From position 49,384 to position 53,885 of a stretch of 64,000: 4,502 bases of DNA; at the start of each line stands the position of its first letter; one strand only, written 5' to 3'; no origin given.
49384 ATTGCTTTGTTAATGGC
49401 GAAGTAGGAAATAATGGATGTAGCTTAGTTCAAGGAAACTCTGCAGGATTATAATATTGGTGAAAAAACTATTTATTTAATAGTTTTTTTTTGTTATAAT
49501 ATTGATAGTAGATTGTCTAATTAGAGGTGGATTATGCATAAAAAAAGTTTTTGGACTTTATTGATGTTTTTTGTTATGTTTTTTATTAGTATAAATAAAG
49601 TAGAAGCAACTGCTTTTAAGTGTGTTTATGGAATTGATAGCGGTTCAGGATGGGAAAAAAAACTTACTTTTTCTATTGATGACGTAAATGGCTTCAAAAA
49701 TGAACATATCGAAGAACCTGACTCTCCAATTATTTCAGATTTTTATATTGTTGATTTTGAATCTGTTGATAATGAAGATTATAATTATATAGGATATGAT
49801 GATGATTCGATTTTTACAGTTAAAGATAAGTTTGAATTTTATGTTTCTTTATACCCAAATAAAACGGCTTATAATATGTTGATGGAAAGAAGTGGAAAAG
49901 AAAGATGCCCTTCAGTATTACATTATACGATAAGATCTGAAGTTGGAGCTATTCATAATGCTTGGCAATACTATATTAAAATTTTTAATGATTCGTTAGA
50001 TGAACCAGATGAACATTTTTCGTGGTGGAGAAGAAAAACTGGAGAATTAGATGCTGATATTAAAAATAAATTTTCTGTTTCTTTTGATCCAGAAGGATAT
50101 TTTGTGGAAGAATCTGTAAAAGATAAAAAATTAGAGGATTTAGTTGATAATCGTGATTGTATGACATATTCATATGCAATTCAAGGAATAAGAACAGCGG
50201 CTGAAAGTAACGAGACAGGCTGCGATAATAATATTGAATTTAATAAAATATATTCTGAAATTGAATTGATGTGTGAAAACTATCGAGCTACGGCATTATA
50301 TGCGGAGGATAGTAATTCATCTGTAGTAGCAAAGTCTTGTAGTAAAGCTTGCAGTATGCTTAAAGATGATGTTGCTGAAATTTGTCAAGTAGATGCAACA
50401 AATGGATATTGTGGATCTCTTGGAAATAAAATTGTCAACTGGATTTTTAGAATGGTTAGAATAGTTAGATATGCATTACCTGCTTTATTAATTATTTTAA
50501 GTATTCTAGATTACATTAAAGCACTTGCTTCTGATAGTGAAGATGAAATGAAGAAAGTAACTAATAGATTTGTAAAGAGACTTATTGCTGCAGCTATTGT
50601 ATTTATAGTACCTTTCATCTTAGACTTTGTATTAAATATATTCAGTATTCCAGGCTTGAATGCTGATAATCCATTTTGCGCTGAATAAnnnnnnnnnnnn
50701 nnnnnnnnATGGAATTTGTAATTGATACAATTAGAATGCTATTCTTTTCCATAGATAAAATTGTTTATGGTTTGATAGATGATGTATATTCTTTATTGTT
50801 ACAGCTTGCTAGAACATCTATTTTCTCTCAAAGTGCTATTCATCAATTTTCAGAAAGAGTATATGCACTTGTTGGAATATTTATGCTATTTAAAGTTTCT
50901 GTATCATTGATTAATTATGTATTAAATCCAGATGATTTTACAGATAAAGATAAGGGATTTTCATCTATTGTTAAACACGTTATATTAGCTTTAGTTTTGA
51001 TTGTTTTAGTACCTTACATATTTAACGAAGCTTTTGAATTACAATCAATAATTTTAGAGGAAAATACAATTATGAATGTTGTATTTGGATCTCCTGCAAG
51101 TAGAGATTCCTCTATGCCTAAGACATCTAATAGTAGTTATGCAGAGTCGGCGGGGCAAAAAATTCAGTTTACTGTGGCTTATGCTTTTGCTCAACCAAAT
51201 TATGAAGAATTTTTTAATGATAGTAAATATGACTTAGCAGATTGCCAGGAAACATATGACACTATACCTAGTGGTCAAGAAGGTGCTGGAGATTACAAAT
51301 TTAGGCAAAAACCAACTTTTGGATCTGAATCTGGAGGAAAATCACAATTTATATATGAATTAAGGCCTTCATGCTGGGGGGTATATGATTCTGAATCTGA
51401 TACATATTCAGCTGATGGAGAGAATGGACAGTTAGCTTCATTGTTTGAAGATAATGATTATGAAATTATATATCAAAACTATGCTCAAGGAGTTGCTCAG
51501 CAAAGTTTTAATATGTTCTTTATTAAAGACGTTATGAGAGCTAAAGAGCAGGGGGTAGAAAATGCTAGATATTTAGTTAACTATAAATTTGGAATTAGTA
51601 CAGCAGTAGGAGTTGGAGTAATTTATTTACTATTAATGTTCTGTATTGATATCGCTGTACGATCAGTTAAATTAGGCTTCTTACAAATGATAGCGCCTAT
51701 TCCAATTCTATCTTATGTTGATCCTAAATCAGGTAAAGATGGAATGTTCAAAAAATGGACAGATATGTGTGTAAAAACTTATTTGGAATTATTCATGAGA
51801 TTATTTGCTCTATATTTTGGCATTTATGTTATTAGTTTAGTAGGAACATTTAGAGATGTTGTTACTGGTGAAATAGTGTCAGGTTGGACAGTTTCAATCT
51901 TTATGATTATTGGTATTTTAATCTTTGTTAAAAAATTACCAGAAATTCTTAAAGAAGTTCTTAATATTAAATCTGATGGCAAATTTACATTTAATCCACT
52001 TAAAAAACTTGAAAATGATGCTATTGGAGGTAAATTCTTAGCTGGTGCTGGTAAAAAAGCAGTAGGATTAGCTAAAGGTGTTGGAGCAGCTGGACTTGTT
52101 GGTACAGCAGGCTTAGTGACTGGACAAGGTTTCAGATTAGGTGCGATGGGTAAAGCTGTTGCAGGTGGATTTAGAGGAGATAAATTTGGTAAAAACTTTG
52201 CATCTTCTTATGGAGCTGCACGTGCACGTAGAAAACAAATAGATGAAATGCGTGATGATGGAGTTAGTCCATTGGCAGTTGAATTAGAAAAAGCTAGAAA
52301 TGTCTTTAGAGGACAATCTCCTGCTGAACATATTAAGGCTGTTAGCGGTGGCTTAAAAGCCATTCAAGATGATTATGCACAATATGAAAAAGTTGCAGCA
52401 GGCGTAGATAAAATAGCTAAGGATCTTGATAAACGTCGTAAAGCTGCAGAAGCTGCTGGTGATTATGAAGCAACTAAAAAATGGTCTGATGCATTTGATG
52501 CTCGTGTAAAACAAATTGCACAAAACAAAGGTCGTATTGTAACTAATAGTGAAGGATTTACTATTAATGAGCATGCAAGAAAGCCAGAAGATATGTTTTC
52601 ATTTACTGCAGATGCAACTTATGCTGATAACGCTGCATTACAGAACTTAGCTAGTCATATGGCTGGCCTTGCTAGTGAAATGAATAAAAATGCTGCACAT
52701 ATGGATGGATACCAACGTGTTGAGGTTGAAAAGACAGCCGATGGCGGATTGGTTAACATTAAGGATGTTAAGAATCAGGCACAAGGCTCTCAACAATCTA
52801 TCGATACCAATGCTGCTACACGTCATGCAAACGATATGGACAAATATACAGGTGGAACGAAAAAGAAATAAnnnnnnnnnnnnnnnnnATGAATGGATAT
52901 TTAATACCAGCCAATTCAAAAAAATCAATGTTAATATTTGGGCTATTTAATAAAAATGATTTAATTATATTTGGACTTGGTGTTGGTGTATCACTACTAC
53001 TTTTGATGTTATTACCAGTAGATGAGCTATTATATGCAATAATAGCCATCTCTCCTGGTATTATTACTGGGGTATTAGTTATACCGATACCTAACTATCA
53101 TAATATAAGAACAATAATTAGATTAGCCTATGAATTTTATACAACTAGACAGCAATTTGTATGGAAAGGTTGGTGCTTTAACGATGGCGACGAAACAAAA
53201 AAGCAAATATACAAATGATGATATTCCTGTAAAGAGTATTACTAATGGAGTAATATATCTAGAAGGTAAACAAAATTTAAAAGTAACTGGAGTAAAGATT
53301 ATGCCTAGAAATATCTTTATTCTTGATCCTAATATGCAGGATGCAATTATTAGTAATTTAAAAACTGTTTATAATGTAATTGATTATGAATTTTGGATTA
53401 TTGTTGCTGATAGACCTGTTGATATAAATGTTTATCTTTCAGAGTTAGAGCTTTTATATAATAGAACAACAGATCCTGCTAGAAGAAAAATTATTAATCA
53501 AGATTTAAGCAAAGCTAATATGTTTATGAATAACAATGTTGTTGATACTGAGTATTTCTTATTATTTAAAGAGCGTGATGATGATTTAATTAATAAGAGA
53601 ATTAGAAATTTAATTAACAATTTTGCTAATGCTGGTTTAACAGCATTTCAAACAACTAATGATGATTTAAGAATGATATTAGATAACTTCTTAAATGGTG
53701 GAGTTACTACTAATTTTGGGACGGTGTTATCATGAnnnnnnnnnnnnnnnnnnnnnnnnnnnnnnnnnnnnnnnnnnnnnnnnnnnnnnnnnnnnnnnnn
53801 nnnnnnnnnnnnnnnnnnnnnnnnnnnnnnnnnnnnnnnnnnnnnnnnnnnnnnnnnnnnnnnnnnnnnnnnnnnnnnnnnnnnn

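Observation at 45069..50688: Six-member paralog family sharing a ~90-aa C-terminal TM-hairpin (VirB2/TrbC- or Maff2-like architecture) with CxxCF tail and hypervariable N-terminal ectodomains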

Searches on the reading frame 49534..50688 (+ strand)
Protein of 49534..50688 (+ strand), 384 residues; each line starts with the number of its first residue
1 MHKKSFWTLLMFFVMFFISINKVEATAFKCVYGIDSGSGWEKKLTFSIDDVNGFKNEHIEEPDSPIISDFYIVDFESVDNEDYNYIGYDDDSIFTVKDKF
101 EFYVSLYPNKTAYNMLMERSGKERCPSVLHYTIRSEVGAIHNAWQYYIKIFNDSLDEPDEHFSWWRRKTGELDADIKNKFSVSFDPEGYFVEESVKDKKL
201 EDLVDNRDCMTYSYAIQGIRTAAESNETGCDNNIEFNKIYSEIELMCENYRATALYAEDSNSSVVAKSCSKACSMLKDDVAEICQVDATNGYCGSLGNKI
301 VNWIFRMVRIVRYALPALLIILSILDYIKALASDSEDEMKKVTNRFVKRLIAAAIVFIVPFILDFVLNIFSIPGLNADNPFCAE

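Call 5: search_protein_families(library=pfam, proteins=[window:49534-50688:+], max_evalue=1)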
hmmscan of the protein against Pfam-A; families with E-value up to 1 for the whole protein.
window:49534-50688:+ (384 aa): 2 families
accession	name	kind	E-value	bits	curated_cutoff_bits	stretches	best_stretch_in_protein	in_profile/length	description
PF18895.5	T4SS_pilin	-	0.00069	20.1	26.6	1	298-366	3-71/71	Type IV secretion system pilin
PF08613.16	Cyclin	-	0.1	13.4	21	1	306-366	57-117/149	Cyclin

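Call 41: find_homologous_proteins(query=window:49534-50688:+, max_evalue=0.001)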
Query window:49534-50688:+ (384 aa): 61 proteins with E <= 0.001 among 2939 candidates.
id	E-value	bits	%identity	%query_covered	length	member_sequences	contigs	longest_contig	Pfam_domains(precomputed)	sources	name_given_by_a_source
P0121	2.3e-257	871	99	100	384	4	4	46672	-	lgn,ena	-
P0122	1.4e-106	375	50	100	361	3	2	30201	-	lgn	-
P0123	1.1e-105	372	51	99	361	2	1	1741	-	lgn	-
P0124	1.2e-104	369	50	99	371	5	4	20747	-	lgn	-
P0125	3.1e-104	367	49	99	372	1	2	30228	-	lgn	-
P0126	7.2e-102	360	47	99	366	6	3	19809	-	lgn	-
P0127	1.9e-101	358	49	99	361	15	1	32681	-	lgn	-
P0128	8.0e-99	350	48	100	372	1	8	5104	-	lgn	-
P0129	3.1e-94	334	48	100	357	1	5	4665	-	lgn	-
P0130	3.3e-94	334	48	96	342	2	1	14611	-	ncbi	-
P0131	4.8e-91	324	44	100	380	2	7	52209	-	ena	-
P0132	1.8e-90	322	45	100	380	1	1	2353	-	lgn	-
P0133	2.4e-89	318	43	100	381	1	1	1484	-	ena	-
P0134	1.3e-85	306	43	99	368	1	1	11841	-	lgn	-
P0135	3.2e-81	292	41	99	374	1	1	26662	-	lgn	-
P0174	2.5e-20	91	43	27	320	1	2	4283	PF18895.6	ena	-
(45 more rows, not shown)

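Call 47: search_protein_families(library=pfam, alignment_id=A5, max_evalue=0.001)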
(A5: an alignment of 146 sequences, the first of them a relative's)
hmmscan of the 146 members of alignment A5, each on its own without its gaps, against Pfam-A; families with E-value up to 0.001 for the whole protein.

A. member 1, P0174 (320 aa): 1 family
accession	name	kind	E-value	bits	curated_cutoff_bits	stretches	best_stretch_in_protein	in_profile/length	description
PF18895.5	T4SS_pilin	-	1.1e-07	32.2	26.6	1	242-306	7-71/71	Type IV secretion system pilin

B. families by the number of members that match (of 146 scanned): 14 families
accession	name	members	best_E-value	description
PF04789.21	DUF621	19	8e-05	Protein of unknown function (DUF621)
PF18895.5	T4SS_pilin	16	1.1e-07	Type IV secretion system pilin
PF00404.24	Dockerin_1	2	4e-09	Dockerin type I domain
PF09479.16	Flg_new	2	4e-06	Listeria-Bacteroides repeat domain (List_Bact_rpt)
PF00001.26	7tm_1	2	0.00046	7 transmembrane receptor (rhodopsin family)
PF13202.12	EF-hand_5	2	0.00068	EF hand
PF21827.1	New_glue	1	5.7e-06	New glue protein family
PF13965.12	SID-1_RNA_chan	1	8.9e-05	dsRNA-gated channel SID-1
PF10318.15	7TM_GPCR_Srh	1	0.00038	Serpentine type 7TM GPCR chemoreceptor Srh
PF13499.12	EF-hand_7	1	0.00063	EF-hand domain pair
PF06195.18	DUF996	1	0.00067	Protein of unknown function (DUF996)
PF16596.10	MFMR_assoc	1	0.00069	Disordered region downstream of MFMR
PF10277.15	Frag1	1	0.00087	Frag1/DRAM/Sfk1 family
PF21898.1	Sarcolamban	1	0.00096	Sarcolamban protein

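Call 50: predict_structure(alignment_id=A4)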
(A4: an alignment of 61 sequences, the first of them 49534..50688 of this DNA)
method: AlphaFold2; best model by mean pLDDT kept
length: 384 residues; sequences in the alignment: 61
mean_pLDDT: 85.3   pTM: 0.72
mean pLDDT of the five models: 85.3, 84.4, 82.5, 82.4, 81.7
residues with pLDDT >= 90: 169; 70-90: 176; 50-70: 30; < 50: 9
segments of 3 or more residues with pLDDT < 50: 379-384
pLDDT, mean of each block of 10 residues (from residue 1): 86 87 76 93 93 84 90 93 94 84 93 85 88 88 91 93 74 69 84 96 91 94 90 90 93 87 89 95 79 58 81 86 89 89 89 87 79 53 42
secondary structure, 60 per line:
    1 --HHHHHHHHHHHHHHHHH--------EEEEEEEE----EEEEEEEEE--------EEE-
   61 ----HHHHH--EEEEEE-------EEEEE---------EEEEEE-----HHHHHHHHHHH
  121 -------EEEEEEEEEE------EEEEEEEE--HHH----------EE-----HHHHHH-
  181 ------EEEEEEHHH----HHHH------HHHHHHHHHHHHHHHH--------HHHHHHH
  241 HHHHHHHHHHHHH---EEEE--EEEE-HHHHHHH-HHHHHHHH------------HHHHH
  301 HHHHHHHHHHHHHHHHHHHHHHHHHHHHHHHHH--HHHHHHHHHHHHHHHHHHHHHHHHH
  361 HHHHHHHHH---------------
elements in order: H3-19 E28-35 E40-48 E57-59 H65-69 E72-77 E85-89 E99-104 H110-120 E128-137 E144-151 H174-179 E187-192 H200-203 H210-225 H234-253 E257-260 E263-266 H268-274 H276-283 H296-333 H336-369

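Call 53: fold_search(model_id=the predicted structure, library=pdb)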
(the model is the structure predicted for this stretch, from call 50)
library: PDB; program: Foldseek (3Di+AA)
matches with E <= 10: 331; with E <= 0.001: 0
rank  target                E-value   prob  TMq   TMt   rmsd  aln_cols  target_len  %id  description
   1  2iub_A                5.3e-02  0.16  0.15  0.17  21.4       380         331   10  Crystal structure of a divalent metal ion transporter CorA at 2.9 A resolution. (released 2006-08-03)
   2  8tme_A                1.0e-01  0.13  0.15  0.16  20.6       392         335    8  Cryo-EM structure of CorA in complex with conformation-specific synthetic antibody C18 and 100 uM MgCl2, State MG0.1-1 (released 2025-02-12)
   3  8tmb_C                1.1e-01  0.12  0.15  0.16  20.6       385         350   10  Cryo-EM structure of CorA in complex with conformation-specific synthetic antibody C12 and 20 mM MgCl2, State MG20-1 (released 2025-02-12)
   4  5jtg_A                1.4e-01  0.14  0.17  0.19  21.4       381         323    9  Crystal structure of Thermotoga maritima mutant D89K/D253K (released 2017-01-25)
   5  8tme_E                2.0e-01  0.11  0.16  0.17  22.1       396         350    8  Cryo-EM structure of CorA in complex with conformation-specific synthetic antibody C18 and 100 uM MgCl2, State MG0.1-1 (released 2025-02-12)
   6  5jtg_B                2.2e-01  0.10  0.16  0.18  21.6       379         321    9  Crystal structure of Thermotoga maritima mutant D89K/D253K (released 2017-01-25)
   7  6mt2_C                2.8e-01  0.07  0.10  0.18  17.8       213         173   12  Crystal structure of Inorganic Pyrophosphatase from Medicago truncatula (I23 crystal form) (released 2019-08-14)
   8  8tmi_E                2.9e-01  0.12  0.18  0.20  21.1       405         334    8  Cryo-EM structure of CorA in complex with conformation-specific synthetic antibody C18 and 100 uM MgCl2, State MG0.1-2 (released 2025-02-12)
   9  9gu0_E                2.9e-01  0.12  0.13  0.13  25.5       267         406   10  Human adult muscle nAChR in resting state in detergent with alpha-bungarotoxin (released 2025-05-14)
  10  5jtg_E                2.9e-01  0.08  0.15  0.17  21.1       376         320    9  Crystal structure of Thermotoga maritima mutant D89K/D253K (released 2017-01-25)
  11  8tmb_B                3.1e-01  0.12  0.18  0.20  20.8       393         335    9  Cryo-EM structure of CorA in complex with conformation-specific synthetic antibody C12 and 20 mM MgCl2, State MG20-1 (released 2025-02-12)
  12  8tmc_C                3.3e-01  0.12  0.19  0.21  21.2       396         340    8  Cryo-EM structure of CorA in complex with conformation-specific synthetic antibody C12 and 20 mM MgCl2, State MG20-2 (released 2025-02-12)
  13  2xc8_A                3.5e-01  0.16  0.11  0.25   7.3       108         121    8  Crystal structure of the gene 22 product of the Bacillus subtilis SPP1 phage (released 2010-06-09)
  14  7ql5_C                3.9e-01  0.14  0.14  0.13  24.6       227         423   13  Torpedo muscle-type nicotinic acetylcholine receptor - nicotine-bound conformation (released 2022-02-09)
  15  4yha_F                5.1e-01  0.08  0.10  0.16  16.8       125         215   12  Crystal structure of the complex of Helicobacter pylori alpha-Carbonic Anhydrase with methazolamide (released 2015-07-01)
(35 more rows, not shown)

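Call 59: search_protein_families(library=ncbifam, proteins=[window:49534-50688:+], max_evalue=0.1)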
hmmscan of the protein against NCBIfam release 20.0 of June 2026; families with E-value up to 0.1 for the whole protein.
window:49534-50688:+ (384 aa): 1 family
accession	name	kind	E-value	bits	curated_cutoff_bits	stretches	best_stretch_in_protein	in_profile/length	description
NF045848.1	MMCAP2_0566_fam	domain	0.047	13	90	1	317-371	67-121/322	MMCAP2_0566 family conjugal transfer protein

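Call 82: find_encoding_contigs(protein=P0174, flank=5000, max_places=3)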
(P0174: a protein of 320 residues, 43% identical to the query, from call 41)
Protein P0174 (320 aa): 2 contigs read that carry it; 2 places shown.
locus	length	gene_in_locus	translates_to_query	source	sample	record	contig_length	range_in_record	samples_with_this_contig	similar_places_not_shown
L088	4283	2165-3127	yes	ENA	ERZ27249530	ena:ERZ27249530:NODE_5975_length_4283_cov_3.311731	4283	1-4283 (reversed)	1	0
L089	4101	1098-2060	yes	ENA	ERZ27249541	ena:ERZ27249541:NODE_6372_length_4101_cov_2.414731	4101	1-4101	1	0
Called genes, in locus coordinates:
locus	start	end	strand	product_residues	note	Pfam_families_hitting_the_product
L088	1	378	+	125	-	?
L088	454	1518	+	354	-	PF02646:RmuC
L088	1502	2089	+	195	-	PF09997:DUF2238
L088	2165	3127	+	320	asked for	PF18895:T4SS_pilin (weak)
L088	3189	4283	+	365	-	?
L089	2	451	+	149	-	?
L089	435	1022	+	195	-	PF09997:DUF2238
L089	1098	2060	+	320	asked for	PF18895:T4SS_pilin (weak)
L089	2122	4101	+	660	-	?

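Call 95: fold_search(model_id=the predicted structure, library=viral)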
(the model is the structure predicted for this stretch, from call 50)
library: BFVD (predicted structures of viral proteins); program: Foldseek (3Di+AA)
matches with E <= 10: 234; with E <= 0.001: 0
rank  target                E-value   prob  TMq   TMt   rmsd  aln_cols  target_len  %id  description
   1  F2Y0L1                6.4e-02  0.13  0.13  0.17  21.3       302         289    9  (no name in the UniProt tables at hand)
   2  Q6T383                2.4e-01  0.28  0.14  0.31  14.8       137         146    9  p17 [Avian orthoreovirus strain R2/TW]
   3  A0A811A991            3.2e-01  0.33  0.14  0.21  11.3       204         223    8  (no name in the UniProt tables at hand)
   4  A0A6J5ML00            5.0e-01  0.15  0.11  0.13  23.6       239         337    8  Uncharacterized protein [uncultured Caudovirales phage]
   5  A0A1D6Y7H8            5.6e-01  0.47  0.12  0.19   7.5        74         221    9  (no name in the UniProt tables at hand)
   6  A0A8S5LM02            5.9e-01  0.06  0.10  0.22  14.6        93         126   22  Uncharacterized protein [Podoviridae sp. ctiuS14]
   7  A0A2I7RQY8            5.9e-01  0.04  0.12  0.15  18.1       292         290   13  (no name in the UniProt tables at hand)
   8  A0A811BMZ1            7.0e-01  0.07  0.15  0.13  15.8       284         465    9  Atrophin-1 incomplete domain containing protein [Pandoravirus japonicus]
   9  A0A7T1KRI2            7.8e-01  0.13  0.11  0.09  14.3       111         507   11  (no name in the UniProt tables at hand)
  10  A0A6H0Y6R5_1          7.8e-01  0.03  0.09  0.05  20.9       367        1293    7  (no name in the UniProt tables at hand)
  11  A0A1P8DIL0            8.3e-01  0.05  0.13  0.16  17.9       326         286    8  (no name in the UniProt tables at hand)
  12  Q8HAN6                8.7e-01  0.13  0.10  0.28  13.6       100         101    9  Gp23 [Burkholderia phage Bcep781]
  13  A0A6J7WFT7            9.8e-01  0.23  0.13  0.34  13.4       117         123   12  Phage terminase, small subunit, P27 family [uncultured Caudovirales phage]
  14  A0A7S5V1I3            1.0e+00  0.30  0.13  0.29  13.9        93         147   12  (no name in the UniProt tables at hand)
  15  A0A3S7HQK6            1.0e+00  0.06  0.12  0.13  24.6       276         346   13  Uncharacterized protein [Halorubrum pleomorphic virus 9]
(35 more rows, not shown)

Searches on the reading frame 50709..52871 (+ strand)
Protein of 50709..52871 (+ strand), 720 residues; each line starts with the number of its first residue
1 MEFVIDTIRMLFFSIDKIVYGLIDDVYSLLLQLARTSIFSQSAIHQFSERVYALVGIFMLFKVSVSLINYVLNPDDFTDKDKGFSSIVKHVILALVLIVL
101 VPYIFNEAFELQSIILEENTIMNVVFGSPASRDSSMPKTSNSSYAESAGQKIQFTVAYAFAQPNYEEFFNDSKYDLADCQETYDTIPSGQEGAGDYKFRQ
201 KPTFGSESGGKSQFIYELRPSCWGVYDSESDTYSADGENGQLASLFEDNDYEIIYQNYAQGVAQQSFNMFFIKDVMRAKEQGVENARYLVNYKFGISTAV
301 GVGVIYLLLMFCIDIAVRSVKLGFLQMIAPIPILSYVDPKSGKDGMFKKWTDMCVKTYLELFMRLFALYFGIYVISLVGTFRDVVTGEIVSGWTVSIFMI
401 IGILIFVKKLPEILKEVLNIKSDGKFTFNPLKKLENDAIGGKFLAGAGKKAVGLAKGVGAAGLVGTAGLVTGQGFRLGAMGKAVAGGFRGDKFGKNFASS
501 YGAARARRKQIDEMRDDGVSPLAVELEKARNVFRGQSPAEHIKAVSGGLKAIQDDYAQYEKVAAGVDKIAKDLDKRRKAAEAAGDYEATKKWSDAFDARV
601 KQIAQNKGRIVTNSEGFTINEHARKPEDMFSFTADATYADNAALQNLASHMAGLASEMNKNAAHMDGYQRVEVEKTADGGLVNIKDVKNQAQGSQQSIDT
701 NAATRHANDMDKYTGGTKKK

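Call 5: search_protein_families(library=pfam, proteins=[window:50709-52871:+], max_evalue=1)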
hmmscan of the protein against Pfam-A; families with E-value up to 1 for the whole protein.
window:50709-52871:+ (720 aa): 3 families
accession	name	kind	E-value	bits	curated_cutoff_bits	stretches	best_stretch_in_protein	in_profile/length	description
PF19597.4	TrbL_4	-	2.2e-05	24.4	27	1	301-422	151-252/276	Conjugal transfer protein TrbL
PF18895.5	T4SS_pilin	-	0.43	11.1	26.6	1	54-106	20-69/71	Type IV secretion system pilin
PF11656.13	DUF3811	-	0.92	10.4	23.5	0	552-601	40-87/88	YjbD family (DUF3811)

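Call 72: search_solved_structures(query=window:50709-52871:+, max_evalue=1)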
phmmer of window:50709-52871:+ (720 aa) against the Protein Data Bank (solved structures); distinct sequences matched with E-value up to 1: 1.
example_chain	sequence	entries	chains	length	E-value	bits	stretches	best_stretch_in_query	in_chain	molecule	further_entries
2pd1_A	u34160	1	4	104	0.27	13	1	189-247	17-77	Hypothetical protein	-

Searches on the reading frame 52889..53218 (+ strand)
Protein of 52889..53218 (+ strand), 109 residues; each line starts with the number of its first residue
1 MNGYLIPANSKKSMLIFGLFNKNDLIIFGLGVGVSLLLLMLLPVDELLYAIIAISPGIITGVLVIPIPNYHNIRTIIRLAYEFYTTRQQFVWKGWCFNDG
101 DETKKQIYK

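Call 7: search_protein_families(library=pfam, proteins=[window:52889-53218:+], max_evalue=0.1)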
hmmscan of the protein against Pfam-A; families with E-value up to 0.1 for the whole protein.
window:52889-53218:+ (109 aa): 1 family
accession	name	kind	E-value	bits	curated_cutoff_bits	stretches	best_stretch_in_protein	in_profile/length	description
PF12666.12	PrgI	-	0.045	14.7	27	1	12-80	10-78/91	PrgI family protein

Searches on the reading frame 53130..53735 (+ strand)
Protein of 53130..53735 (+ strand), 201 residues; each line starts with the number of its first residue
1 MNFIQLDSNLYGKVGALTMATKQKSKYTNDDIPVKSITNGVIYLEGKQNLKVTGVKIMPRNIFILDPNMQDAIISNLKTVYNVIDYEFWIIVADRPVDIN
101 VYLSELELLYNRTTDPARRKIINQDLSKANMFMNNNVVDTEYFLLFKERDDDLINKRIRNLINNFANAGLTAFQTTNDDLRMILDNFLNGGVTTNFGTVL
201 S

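Call 7: search_protein_families(library=pfam, proteins=[window:53130-53735:+], max_evalue=0.1)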
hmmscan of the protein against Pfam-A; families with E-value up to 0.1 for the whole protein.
window:53130-53735:+ (201 aa): 0 families

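Call 59: search_protein_families(library=ncbifam, proteins=[window:53130-53735:+], max_evalue=0.1)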
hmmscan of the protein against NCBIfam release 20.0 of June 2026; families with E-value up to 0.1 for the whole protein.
window:53130-53735:+ (201 aa): 1 family
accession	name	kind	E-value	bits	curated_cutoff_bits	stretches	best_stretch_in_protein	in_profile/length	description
NF045975.1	VirB4_plasma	equivalog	1.6e-12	46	590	1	22-189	98-276/894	Mbov_0397 family ICE element conjugal transfer ATPase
